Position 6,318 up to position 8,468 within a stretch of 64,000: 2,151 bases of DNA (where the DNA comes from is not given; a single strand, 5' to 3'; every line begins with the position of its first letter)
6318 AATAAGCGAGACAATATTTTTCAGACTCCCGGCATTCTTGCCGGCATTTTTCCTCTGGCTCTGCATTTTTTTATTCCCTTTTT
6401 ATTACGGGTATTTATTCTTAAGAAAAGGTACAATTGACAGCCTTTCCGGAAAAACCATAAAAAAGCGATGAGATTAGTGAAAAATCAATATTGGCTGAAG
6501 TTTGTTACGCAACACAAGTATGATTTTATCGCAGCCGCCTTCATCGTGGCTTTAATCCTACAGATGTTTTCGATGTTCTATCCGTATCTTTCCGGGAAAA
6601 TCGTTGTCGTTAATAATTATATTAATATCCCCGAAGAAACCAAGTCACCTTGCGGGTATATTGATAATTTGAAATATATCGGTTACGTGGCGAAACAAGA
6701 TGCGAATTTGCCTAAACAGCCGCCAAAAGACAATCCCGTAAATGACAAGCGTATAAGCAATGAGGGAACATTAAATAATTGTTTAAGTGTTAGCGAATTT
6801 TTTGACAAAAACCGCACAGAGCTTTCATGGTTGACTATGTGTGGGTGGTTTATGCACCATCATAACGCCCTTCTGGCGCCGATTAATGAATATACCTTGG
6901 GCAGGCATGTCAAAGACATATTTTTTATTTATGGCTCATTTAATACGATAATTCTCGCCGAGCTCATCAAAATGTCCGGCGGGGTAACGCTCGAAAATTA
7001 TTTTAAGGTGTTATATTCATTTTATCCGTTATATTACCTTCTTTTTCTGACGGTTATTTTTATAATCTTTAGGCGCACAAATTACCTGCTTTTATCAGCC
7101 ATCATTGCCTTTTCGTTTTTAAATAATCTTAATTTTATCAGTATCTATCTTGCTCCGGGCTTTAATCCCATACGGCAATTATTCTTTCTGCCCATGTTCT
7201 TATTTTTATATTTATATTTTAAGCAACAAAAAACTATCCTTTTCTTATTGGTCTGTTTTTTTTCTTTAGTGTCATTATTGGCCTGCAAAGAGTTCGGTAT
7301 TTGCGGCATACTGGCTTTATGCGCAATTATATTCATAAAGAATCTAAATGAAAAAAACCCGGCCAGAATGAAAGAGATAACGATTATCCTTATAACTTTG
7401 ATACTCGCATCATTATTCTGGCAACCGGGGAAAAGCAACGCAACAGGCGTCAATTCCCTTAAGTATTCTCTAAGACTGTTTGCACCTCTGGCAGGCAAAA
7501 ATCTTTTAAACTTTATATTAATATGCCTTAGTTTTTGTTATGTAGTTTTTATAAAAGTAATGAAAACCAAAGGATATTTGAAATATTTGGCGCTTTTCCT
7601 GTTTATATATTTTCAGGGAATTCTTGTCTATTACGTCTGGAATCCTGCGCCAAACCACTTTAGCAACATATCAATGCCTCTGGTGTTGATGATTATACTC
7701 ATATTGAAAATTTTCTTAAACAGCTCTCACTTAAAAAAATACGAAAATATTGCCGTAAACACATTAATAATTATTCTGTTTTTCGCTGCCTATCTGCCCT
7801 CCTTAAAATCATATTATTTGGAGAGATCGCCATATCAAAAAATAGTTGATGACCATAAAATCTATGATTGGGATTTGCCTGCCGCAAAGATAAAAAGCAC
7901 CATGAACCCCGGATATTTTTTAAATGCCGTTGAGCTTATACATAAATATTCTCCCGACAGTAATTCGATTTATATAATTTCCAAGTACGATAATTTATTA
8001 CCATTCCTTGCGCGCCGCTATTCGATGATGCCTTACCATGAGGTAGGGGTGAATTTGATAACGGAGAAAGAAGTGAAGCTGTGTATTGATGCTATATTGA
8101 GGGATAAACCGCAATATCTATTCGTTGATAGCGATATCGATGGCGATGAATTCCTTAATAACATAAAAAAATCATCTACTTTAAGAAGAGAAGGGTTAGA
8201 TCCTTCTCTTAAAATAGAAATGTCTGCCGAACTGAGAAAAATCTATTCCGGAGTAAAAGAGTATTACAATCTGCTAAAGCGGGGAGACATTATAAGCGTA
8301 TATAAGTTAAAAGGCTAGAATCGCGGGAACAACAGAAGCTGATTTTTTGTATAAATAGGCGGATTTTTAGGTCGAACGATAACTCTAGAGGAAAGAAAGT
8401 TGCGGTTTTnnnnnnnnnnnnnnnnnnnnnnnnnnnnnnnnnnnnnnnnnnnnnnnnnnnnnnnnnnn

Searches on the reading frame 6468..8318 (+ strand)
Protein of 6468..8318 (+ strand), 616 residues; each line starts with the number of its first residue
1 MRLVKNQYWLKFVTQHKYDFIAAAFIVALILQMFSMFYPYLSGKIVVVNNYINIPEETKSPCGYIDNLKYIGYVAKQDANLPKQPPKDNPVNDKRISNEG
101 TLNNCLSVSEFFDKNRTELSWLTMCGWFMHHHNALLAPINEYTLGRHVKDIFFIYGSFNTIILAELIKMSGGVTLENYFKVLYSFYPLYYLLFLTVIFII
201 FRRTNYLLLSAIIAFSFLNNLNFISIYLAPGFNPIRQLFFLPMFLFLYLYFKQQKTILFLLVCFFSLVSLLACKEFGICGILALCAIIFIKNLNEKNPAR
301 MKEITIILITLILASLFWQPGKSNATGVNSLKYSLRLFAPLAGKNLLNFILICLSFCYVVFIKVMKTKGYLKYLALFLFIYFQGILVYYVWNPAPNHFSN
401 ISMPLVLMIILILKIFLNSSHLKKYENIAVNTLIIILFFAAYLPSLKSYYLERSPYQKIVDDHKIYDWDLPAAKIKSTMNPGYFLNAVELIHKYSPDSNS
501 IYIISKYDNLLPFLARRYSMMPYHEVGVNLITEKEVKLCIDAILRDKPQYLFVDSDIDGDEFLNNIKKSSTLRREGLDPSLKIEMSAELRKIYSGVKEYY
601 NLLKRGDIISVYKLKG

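Call 4: search_protein_families(library=pfam, proteins=[window:6468-8318:+], max_evalue=1)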
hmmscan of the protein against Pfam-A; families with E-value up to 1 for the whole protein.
window:6468-8318:+ (616 aa): 1 family
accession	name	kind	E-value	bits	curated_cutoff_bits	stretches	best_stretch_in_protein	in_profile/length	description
PF13972.11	TetR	-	0.016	15.4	25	1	7-44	101-139/144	Bacterial transcriptional repressor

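Call 5: search_protein_families(library=ncbifam, proteins=[window:6468-8318:+], max_evalue=1)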
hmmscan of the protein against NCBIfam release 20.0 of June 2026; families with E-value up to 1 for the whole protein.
window:6468-8318:+ (616 aa): 0 families
